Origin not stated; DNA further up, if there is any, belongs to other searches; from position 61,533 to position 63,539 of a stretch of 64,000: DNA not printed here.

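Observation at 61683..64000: GmrSD-like type IV restriction enzyme next to a partial gene with a DEDDy-exonuclease-like terminus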

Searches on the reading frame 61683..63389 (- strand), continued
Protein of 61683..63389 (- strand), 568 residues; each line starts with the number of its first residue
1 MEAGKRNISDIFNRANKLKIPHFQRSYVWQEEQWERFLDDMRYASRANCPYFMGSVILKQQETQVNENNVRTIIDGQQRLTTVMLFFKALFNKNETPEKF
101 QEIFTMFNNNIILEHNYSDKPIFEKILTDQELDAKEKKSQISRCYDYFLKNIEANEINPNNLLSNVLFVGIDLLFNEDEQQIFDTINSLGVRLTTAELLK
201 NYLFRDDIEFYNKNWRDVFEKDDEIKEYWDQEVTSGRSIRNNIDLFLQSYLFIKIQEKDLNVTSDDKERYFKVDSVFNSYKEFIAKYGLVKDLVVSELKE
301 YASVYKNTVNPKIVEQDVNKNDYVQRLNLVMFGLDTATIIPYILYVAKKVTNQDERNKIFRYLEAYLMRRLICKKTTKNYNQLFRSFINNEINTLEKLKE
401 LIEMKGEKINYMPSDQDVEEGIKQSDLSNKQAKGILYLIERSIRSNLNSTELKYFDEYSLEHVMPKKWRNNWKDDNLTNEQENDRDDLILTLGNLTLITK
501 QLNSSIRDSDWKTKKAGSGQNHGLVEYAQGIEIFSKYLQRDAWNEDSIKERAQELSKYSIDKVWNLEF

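Call 69: find_encoding_contigs(protein=P0242, flank=10000, max_places=2)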
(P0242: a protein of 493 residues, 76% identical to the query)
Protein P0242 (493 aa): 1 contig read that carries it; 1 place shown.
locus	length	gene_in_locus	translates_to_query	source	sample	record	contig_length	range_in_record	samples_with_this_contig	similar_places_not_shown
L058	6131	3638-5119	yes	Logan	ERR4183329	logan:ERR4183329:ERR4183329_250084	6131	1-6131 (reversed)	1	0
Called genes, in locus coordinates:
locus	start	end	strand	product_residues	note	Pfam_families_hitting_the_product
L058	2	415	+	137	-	?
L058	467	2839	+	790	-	PF13588:HSDR_N_2 (weak), PF04851:ResIII, PF00270:DEAD, PF18766:SWI2_SNF2, PF00271:Helicase_C (weak), PF08463:EcoEI_R_C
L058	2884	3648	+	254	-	-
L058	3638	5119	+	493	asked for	PF11074:DUF2779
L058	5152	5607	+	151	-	-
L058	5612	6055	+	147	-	PF13527:Acetyltransf_9 (faint), PF00583:Acetyltransf_1, PF13673:Acetyltransf_10, PF13508:Acetyltransf_7, PF08445:FR47 (weak)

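Call 70: find_related_loci(query=A1, collection=metagenome_contigs, flank=10000)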
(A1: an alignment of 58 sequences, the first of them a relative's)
Query A1 (491 aa) in metagenome_contigs; peptide patterns used: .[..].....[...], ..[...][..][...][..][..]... (x = any residue, [..] = any of these).
600 stretches matched a pattern (row limit reached: there are more); 517 encode a relative of the query (tblastn E <= 1e-3); the best 80 are kept; 80 distinct loci.
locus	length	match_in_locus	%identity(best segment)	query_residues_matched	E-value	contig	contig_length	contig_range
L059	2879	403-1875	83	1-491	0e+0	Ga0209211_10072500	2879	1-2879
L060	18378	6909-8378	57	1-491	0e+0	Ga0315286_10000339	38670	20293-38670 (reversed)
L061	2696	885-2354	57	1-491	0e+0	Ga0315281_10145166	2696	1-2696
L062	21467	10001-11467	54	1-491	0e+0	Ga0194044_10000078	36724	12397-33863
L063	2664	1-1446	55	8-491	0e+0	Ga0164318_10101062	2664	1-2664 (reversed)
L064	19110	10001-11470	54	1-491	4e-173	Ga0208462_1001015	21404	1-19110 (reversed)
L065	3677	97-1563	53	1-491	0e+0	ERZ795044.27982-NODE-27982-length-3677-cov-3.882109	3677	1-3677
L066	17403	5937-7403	53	1-491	1e-172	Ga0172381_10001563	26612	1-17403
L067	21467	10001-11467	53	1-491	8e-171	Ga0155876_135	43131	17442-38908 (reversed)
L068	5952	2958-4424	51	1-491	1e-171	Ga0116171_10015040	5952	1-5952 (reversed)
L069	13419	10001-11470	53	1-491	2e-169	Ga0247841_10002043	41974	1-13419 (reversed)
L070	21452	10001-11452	52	1-484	2e-168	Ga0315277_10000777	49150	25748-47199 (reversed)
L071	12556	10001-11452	54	1-488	7e-168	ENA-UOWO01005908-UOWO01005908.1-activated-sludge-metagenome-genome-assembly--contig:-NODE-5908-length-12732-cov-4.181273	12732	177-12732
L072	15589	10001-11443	53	1-482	2e-167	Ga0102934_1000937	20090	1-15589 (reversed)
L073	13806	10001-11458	53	2-491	4e-167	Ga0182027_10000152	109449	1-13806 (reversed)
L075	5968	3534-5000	51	1-491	2e-166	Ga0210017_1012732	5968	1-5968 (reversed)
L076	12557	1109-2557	52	1-488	1e-162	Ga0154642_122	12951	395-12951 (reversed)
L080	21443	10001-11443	50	1-491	5e-155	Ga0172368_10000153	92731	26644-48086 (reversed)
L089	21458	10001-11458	47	1-491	4e-140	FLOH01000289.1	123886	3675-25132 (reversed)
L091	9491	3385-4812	46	1-485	1e-137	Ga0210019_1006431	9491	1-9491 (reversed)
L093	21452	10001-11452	45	1-491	2e-136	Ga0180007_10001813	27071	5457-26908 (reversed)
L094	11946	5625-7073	43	1-488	5e-136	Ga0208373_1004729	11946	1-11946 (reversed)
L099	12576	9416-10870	43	1-490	2e-132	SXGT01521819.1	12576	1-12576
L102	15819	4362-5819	45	1-491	4e-132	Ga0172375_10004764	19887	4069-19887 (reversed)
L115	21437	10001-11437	42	1-488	6e-124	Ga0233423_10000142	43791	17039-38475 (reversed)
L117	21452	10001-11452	44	1-491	2e-117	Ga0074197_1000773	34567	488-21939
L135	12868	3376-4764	38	1-491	1e-109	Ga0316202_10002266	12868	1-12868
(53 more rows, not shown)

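Call 71: find_related_loci(query=A1, collection=viral_contigs, flank=10000)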
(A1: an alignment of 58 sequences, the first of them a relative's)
Query A1 (491 aa) in viral_contigs; peptide patterns used: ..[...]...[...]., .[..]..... (x = any residue, [..] = any of these).
53 stretches matched a pattern; 18 encode a relative of the query (tblastn E <= 1e-3); 17 distinct loci.
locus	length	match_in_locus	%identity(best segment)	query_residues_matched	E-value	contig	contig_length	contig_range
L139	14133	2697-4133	47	1-488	2e-138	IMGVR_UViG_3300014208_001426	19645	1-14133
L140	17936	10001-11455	43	1-490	1e-131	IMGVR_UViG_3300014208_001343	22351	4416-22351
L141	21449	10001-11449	40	1-489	8e-118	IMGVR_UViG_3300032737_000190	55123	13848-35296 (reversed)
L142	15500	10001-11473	40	2-491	5e-111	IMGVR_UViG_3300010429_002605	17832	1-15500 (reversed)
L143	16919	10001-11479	38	2-488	3e-103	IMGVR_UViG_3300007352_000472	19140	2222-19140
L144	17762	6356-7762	37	2-491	1e-100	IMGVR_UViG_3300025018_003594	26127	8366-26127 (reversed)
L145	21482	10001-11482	36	2-488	9e-100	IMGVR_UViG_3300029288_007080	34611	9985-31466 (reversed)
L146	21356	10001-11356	38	1-491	7e-99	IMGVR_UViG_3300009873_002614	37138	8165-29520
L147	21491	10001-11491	37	2-491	5e-97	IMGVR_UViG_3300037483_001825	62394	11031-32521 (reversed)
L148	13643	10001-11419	36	1-482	3e-88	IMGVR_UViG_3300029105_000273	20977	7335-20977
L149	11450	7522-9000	35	2-491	3e-83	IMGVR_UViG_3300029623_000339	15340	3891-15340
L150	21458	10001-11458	38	1-491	5e-112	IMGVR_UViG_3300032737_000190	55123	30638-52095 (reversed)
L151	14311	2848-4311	30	2-488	6e-78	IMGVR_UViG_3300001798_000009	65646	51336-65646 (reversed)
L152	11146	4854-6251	34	2-488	1e-76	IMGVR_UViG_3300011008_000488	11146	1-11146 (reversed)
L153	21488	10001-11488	33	2-488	7e-69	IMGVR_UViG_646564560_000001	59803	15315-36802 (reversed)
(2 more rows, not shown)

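Call 79: search_protein_families(library=pfam, alignment_id=A4, max_evalue=0.00001)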
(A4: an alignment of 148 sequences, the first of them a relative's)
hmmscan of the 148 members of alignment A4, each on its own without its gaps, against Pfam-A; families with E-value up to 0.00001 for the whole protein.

A. member 1, L052:12678-13019:+ (113 aa): 0 families

B. families by the number of members that match (of 148 scanned): 125 families (the first 25 are shown)
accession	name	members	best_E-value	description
PF02384.22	N6_Mtase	3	3.1e-100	N-6 DNA Methylase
PF01420.25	Methylase_S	3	4.7e-43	Type I restriction modification DNA specificity domain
PF00005.33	ABC_tran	2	6.9e-51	ABC transporter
PF00239.26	Resolvase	2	8.5e-30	Resolvase, N terminal domain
PF01555.25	N6_N4_Mtase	2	1.7e-29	DNA methylase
PF02086.21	MethyltransfD12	2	7.9e-29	D12 class N6 adenine-specific DNA methyltransferase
PF04542.20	Sigma70_r2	2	1.4e-23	Sigma-70 region 2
PF07508.19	Recombinase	2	2.2e-22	Recombinase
PF13604.12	AAA_30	2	7.6e-14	AAA domain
PF21349.2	RUBY_RBDX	2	1.9e-13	Rubrerythrin, rubredoxin-like domain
PF13408.12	Zn_ribbon_recom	2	2.7e-12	Recombinase zinc beta ribbon domain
PF04545.22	Sigma70_r4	2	1.3e-10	Sigma-70, region 4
PF08281.18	Sigma70_r4_2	2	3.9e-10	Sigma-70, region 4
PF13437.12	HlyD_3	2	1.9e-07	HlyD family secretion protein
PF09556.15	RE_HaeIII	1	1.3e-155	HaeIII restriction endonuclease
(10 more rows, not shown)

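Call 81: search_protein_families(library=pfam, proteins=[L062:7815-9989:+, L067:11500-13545:+, L075:1649-3424:+, L076:2631-4640:-, L089:8716-9963:+, L091:1596-3383:+, L093:8263-9999:+, L115:8133-9980:+, L140:7832-9991:+, L150:11490-13217:+], max_evalue=0.01)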
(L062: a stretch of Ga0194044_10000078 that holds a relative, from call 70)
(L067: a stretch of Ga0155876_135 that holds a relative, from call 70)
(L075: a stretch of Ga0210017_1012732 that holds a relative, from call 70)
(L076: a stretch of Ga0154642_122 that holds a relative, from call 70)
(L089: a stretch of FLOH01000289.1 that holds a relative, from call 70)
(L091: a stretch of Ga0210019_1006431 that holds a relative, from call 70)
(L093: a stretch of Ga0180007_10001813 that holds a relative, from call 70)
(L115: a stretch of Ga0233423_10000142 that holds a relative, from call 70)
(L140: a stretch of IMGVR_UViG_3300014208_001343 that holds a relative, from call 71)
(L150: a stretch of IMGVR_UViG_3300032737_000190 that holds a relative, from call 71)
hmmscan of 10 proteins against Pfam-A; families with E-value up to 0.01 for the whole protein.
L062:7815-9989:+ (724 aa): 3 families
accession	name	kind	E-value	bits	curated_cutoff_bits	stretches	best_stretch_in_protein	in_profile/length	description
PF03235.19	GmrSD_N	-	1.3e-30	107.5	33.2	1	13-246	2-198/199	GmrSD restriction endonuclease, N-terminal domain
PF14267.11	DUF4357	-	4.6e-22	78.1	38.4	1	661-714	1-54/54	Domain of unknown function (DUF4357)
PF18755.6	RAMA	-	0.0025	18.1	35.2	1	674-720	53-100/107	Restriction Enzyme Adenine Methylase Associated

L067:11500-13545:+ (681 aa): 2 families
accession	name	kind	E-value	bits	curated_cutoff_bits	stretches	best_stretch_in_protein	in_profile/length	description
PF03235.19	GmrSD_N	-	1.7e-31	110.4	33.2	1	16-224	3-196/199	GmrSD restriction endonuclease, N-terminal domain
PF18731.6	HEPN_Swt1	-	2.6e-06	28.1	27.5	1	549-663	1-97/115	Swt1-like HEPN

L075:1649-3424:+ (591 aa): 2 families
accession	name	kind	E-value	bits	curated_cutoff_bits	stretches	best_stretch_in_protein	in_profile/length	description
PF03235.19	GmrSD_N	-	7.6e-36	124.5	33.2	1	11-216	2-199/199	GmrSD restriction endonuclease, N-terminal domain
PF07510.16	GmrSD_C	-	9.2e-26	90.8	23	1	440-580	2-137/138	GmrSD restriction endonucleases, C-terminal domain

L076:2631-4640:- (669 aa): 2 families
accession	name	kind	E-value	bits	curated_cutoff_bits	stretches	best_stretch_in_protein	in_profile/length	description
PF03235.19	GmrSD_N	-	3.5e-29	102.8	33.2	1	21-213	8-196/199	GmrSD restriction endonuclease, N-terminal domain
PF18731.6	HEPN_Swt1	-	0.0013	19.4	27.5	1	538-650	2-96/115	Swt1-like HEPN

L089:8716-9963:+ (415 aa): 2 families
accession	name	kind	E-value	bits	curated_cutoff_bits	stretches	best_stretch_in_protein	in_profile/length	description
PF03235.19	GmrSD_N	-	2.6e-13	51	33.2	1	5-140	2-188/199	GmrSD restriction endonuclease, N-terminal domain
PF01844.29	HNH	-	1.3e-07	32.1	21.4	1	352-396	1-45/47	HNH endonuclease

L091:1596-3383:+ (595 aa): 2 families
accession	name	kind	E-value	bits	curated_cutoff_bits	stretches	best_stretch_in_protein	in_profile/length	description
PF03235.19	GmrSD_N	-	3.9e-34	118.9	33.2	1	29-271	2-196/199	GmrSD restriction endonuclease, N-terminal domain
PF07510.16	GmrSD_C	-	4.7e-05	23.7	23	1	486-554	50-112/138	GmrSD restriction endonucleases, C-terminal domain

L093:8263-9999:+ (578 aa): 2 families
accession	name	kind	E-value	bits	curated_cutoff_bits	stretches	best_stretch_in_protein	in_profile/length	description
PF03235.19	GmrSD_N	-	7.5e-35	121.3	33.2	1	12-254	2-196/199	GmrSD restriction endonuclease, N-terminal domain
PF07510.16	GmrSD_C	-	0.0035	17.7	23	1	469-531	50-100/138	GmrSD restriction endonucleases, C-terminal domain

L115:8133-9980:+ (615 aa): 2 families
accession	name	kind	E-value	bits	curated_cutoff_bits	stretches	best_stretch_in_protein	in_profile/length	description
PF03235.19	GmrSD_N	-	1.8e-35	123.3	33.2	1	11-218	2-199/199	GmrSD restriction endonuclease, N-terminal domain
PF07510.16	GmrSD_C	-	1.4e-22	80.5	23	1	453-607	1-137/138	GmrSD restriction endonucleases, C-terminal domain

L140:7832-9991:+ (719 aa): 2 families
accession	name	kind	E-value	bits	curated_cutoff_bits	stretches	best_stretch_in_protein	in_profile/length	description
PF03235.19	GmrSD_N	-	2.5e-32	113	33.2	1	16-229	7-198/199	GmrSD restriction endonuclease, N-terminal domain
PF07510.16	GmrSD_C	-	2.1e-23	83.2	23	1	433-571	9-135/138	GmrSD restriction endonucleases, C-terminal domain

L150:11490-13217:+ (575 aa): 2 families
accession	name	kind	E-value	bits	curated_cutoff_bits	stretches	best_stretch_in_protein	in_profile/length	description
PF03235.19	GmrSD_N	-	3.8e-32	112.4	33.2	1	10-251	2-196/199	GmrSD restriction endonuclease, N-terminal domain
PF07510.16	GmrSD_C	-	6.4e-05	23.3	23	1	460-522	43-101/138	GmrSD restriction endonucleases, C-terminal domain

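Call 90: search_protein_families(library=ncbifam, proteins=[L051:969-1673:-, L051:1-768:-, L051:3393-4058:+, L051:5328-5780:+, L051:10001-11476:+], max_evalue=0.001)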
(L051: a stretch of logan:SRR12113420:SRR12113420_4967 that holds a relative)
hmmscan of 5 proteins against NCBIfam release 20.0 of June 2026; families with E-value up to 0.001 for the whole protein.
L051:969-1673:- (234 aa): 0 families

L051:1-768:- (256 aa): 0 families

L051:3393-4058:+ (221 aa): 0 families

L051:5328-5780:+ (150 aa): 0 families

L051:10001-11476:+ (491 aa): 2 families
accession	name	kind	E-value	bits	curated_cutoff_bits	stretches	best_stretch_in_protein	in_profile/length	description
NF045869.1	UU173_fam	subfamily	2.9e-14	52.9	225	2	169-484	302-640/650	UU173 family protein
TIGR03491.1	TIGR03491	subfamily_domain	5.7e-13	48.6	97.45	1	3-481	2-455/462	TM0106 family RecB-like putative nuclease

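Call 97: predict_structure(alignment_id=A2)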
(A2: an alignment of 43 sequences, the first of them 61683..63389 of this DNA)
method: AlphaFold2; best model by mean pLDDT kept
length: 568 residues; sequences in the alignment: 43
mean_pLDDT: 87.8   pTM: 0.78
mean pLDDT of the five models: 87.8, 87.4, 87.3, 85.8, 84.8
residues with pLDDT >= 90: 314; 70-90: 215; 50-70: 35; < 50: 4
segments of 3 or more residues with pLDDT < 50: 189-191
pLDDT, mean of each block of 10 residues (from residue 1): 85 88 83 95 91 87 74 87 96 93 86 90 93 91 96 93 91 76 57 69 86 89 89 74 90 92 88 78 91 93 95 90 93 87 95 95 94 76 86 92 67 92 91 94 80 89 91 80 91 94 91 93 91 92 94 96 90
secondary structure, 60 per line:
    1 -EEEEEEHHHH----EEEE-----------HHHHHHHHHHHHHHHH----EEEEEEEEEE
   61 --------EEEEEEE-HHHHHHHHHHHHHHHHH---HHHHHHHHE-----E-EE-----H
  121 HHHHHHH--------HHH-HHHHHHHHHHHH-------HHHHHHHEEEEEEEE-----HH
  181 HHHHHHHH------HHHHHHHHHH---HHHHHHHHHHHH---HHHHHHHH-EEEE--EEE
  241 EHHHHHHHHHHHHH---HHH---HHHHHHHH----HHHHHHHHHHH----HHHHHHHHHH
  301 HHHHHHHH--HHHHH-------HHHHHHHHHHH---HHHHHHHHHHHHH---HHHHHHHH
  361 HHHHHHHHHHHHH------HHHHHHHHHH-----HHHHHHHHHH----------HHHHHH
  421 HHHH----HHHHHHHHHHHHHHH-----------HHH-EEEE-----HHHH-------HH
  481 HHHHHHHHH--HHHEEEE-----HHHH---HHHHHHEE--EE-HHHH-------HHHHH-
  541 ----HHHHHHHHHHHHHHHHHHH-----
elements in order: E2-7 H8-11 E16-19 H31-46 E51-60 E69-75 H77-93 H97-104 H120-127 H140-151 H159-165 E166-173 H179-188 H195-204 H208-219 H223-230 E232-235 E238-241 H242-254 H264-271 H276-286 H291-308 H311-315 H323-333 H337-349 H353-373 H380-389 H395-404 H415-424 H429-443 E459-462 H468-471 H479-489 E495-498 H504-507 H511-516 H524-527 H535-539 H545-563
